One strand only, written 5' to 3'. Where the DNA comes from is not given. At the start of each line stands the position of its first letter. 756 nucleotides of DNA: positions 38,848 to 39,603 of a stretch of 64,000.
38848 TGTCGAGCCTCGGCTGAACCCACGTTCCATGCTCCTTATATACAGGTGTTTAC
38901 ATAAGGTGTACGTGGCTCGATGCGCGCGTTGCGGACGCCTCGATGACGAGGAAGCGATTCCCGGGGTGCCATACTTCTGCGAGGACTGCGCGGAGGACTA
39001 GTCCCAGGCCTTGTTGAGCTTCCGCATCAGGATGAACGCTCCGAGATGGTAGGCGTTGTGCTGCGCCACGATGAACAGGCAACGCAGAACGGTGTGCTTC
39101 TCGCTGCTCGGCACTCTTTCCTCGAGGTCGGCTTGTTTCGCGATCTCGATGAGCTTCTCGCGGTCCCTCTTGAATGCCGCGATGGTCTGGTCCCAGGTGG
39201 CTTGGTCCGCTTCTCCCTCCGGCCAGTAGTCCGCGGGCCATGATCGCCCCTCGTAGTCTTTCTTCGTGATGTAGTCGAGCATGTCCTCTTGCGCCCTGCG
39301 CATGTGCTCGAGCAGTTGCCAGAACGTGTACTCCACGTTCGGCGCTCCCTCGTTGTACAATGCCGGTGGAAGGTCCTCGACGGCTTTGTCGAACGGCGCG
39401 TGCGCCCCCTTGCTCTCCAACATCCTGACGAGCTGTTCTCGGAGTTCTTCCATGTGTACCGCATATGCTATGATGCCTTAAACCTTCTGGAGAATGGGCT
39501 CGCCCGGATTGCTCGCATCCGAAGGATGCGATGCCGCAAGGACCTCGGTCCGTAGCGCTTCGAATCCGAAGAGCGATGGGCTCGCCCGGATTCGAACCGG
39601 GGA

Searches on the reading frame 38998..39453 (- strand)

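Call 31: search_protein_families(library=pfam, max_evalue=0.001, proteins=[window:38998-39453:-])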
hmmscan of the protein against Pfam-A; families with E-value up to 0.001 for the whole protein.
window:38998-39453:- (151 aa): 2 families
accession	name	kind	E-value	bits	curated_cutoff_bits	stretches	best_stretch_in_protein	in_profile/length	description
PF12867.12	DinB_2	-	3.9e-14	53.6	24.8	1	21-138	9-126/128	DinB superfamily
PF04978.18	MST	-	7.2e-05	23.7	27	1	20-145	12-145/149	Mycothiol-S-transferase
